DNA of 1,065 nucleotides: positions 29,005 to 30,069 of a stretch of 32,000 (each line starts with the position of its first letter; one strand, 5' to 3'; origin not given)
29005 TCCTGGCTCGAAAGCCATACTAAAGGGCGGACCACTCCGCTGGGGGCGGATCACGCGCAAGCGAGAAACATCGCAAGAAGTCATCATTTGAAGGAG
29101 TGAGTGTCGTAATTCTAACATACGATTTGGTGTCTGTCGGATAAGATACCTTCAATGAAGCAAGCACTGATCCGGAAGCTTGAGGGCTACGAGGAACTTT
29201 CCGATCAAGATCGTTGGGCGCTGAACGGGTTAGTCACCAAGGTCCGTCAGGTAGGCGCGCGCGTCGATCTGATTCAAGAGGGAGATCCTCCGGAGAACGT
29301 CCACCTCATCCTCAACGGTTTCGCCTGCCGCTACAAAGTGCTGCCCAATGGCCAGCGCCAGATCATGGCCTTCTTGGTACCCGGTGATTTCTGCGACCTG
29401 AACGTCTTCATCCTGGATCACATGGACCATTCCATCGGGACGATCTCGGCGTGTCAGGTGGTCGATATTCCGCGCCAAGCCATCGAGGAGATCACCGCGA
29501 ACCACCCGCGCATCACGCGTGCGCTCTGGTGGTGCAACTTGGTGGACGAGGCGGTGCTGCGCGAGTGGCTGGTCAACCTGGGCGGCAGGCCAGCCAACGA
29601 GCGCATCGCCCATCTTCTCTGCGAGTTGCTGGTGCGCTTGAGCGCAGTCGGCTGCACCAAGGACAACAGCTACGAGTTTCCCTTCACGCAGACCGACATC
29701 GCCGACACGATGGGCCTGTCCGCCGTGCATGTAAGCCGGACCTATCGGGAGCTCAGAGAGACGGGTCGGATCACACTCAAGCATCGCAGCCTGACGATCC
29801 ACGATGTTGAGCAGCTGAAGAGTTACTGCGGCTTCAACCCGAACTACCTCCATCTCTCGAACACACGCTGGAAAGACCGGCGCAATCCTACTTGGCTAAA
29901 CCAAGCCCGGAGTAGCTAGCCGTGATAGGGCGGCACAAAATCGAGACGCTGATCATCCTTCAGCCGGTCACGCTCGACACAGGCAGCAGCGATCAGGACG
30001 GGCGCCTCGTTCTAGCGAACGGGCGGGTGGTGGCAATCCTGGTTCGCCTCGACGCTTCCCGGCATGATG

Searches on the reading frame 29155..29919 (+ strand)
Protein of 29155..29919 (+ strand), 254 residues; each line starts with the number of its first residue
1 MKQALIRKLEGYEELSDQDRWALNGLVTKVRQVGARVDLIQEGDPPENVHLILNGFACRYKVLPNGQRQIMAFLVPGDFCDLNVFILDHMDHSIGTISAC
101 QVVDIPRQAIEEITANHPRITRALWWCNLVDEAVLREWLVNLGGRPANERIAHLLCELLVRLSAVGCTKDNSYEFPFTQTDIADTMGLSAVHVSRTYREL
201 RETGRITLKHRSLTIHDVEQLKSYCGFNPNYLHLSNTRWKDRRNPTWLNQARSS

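Call 43: search_protein_families(library=pfam, proteins=[window:29155-29919:+], max_evalue=0.01)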
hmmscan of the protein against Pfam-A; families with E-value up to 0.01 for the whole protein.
window:29155-29919:+ (254 aa): 3 families
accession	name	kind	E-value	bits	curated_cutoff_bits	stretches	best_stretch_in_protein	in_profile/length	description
PF13545.12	HTH_Crp_2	-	1.3e-15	57.5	27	1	149-223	1-69/70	Crp-like helix-turn-helix domain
PF00027.35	cNMP_binding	-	5e-13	49.3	27.5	1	38-117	9-89/89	Cyclic nucleotide-binding domain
PF24034.1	DUF7343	-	0.003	17.8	27.6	1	178-207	20-49/62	Domain of unknown function (DUF7343)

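Call 67: search_protein_families(library=ncbifam, proteins=[window:29155-29916:+], max_evalue=1e-10)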
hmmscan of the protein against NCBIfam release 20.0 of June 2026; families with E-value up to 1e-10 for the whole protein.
window:29155-29916:+ (254 aa): 3 families
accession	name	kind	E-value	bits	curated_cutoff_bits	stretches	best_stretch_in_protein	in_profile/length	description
NF045989.1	TransRegFnrLRhodb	equivalog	8.2e-21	74.3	300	1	31-226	39-236/245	transcriptional regulator FnrL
NF050806.1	TransRegFixKCaul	equivalog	5e-20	71.7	300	1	24-223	19-212/215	transcriptional regulator FixK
NF008365.0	PRK11161.1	subfamily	6.8e-14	51.7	228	1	22-226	41-244/250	fumarate/nitrate reduction transcriptional regulator Fnr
